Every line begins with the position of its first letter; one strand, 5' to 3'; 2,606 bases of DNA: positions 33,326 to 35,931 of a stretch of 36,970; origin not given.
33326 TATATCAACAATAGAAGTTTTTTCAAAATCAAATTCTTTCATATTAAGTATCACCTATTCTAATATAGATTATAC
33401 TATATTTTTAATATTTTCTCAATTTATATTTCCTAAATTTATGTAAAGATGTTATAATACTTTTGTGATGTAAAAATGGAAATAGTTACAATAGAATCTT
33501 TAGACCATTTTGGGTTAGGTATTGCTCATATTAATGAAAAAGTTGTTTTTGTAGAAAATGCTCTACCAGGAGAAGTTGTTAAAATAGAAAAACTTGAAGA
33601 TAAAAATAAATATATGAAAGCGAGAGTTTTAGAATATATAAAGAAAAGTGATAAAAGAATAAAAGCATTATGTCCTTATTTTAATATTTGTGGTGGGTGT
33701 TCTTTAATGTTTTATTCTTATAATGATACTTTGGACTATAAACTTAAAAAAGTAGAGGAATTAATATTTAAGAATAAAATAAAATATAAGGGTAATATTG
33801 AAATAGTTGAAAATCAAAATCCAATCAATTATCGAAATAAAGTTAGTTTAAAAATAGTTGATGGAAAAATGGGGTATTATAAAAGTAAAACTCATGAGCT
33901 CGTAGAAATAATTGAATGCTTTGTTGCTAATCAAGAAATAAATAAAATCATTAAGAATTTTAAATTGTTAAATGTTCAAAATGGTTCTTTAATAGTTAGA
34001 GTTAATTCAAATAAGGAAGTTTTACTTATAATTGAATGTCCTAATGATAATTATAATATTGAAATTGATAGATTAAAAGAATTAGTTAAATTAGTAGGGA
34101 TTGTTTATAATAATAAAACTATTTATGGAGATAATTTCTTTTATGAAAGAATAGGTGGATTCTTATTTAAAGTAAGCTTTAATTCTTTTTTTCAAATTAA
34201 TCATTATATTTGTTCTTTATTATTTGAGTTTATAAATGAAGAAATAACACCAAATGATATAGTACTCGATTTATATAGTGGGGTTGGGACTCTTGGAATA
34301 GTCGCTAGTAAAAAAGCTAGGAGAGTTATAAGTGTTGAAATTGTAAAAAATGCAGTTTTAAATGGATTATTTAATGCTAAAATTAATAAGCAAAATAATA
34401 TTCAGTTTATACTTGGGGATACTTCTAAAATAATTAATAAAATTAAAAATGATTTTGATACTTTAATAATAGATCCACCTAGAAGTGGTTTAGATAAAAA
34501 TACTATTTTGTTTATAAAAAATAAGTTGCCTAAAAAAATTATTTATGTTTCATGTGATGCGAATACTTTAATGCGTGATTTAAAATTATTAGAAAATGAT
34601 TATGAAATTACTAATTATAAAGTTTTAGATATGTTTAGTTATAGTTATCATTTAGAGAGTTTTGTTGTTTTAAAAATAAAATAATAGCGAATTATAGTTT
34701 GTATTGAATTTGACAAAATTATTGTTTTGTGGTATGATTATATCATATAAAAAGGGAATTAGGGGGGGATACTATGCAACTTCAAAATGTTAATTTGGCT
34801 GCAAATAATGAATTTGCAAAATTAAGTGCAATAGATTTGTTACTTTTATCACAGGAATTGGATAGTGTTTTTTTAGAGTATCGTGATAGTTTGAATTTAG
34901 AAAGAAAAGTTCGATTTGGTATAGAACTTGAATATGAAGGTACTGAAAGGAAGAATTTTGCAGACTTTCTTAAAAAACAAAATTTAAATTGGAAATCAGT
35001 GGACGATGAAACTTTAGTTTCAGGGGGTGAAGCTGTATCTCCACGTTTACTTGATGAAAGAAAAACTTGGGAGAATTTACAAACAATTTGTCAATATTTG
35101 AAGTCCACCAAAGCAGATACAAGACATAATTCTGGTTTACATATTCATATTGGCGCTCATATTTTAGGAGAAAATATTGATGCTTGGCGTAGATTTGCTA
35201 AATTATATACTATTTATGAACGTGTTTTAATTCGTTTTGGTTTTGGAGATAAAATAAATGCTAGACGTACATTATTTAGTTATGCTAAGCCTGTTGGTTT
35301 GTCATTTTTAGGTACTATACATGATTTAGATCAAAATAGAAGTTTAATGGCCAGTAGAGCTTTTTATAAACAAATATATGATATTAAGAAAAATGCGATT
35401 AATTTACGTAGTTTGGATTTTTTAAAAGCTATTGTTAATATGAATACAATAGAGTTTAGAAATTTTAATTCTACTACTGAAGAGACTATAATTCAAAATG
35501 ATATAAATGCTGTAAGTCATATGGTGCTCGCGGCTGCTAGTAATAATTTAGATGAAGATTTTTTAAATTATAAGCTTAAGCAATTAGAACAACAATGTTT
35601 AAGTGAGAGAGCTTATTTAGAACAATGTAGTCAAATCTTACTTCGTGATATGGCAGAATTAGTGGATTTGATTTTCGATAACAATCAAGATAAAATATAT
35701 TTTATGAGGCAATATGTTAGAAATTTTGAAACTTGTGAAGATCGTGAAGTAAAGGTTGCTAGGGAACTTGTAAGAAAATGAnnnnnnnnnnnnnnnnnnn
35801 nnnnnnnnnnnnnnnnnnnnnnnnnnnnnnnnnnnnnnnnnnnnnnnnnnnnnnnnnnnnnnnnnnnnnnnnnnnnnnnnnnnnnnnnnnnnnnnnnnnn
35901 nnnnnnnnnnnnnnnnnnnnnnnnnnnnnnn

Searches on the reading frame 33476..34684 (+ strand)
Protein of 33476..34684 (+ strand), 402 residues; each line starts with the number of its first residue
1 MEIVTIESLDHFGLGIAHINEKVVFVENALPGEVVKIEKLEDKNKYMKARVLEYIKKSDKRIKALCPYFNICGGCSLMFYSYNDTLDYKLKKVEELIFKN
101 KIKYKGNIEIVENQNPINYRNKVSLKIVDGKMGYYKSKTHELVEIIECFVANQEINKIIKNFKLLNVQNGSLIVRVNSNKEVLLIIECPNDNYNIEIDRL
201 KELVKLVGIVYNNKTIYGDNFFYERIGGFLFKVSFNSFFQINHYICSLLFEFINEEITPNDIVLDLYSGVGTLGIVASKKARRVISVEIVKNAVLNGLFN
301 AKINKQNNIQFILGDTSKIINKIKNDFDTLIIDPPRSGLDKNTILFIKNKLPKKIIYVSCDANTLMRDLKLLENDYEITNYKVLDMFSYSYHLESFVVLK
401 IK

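Call 76: search_protein_families(library=pfam, proteins=[window:33476-34684:+], max_evalue=0.001)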
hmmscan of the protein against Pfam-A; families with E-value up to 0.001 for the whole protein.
window:33476-34684:+ (402 aa): 8 families
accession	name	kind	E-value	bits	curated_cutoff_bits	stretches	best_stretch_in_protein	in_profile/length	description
PF05958.17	tRNA_U5-meth_tr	-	1.9e-23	83.5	23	1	204-400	141-355/357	tRNA (Uracil-5-)-methyltransferase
PF01938.26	TRAM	-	4.1e-10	39.8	21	1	4-52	10-61/61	TRAM domain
PF03602.21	Cons_hypoth95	-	2.6e-08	34.2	24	1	249-360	32-152/182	Conserved hypothetical protein 95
PF02475.24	TRM5-TYW2_MTfase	-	7.2e-08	33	28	1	253-335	30-113/164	TRM5/TYW2 methyltransferase domain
PF13847.12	Methyltransf_31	-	1.4e-06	28.5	27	1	258-367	2-117/145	Methyltransferase domain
PF01555.25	N6_N4_Mtase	-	1.7e-06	28.6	26.7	1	250-293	172-215/221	DNA methylase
PF05175.20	MTS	-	1.1e-05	25.6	23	1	248-335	22-107/170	Methyltransferase small domain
PF09445.16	Methyltransf_15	-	4.8e-05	23.4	22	1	262-340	3-85/165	RNA cap guanine-N2 methyltransferase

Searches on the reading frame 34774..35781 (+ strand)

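Call 76: search_protein_families(library=pfam, proteins=[window:34774-35781:+], max_evalue=0.001)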
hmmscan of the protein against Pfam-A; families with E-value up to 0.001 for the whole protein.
window:34774-35781:+ (335 aa): 1 family
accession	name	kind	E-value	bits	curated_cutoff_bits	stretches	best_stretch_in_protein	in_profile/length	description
PF12224.13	Amidoligase_2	-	2.9e-14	54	22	1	76-245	67-239/245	Putative amidoligase enzyme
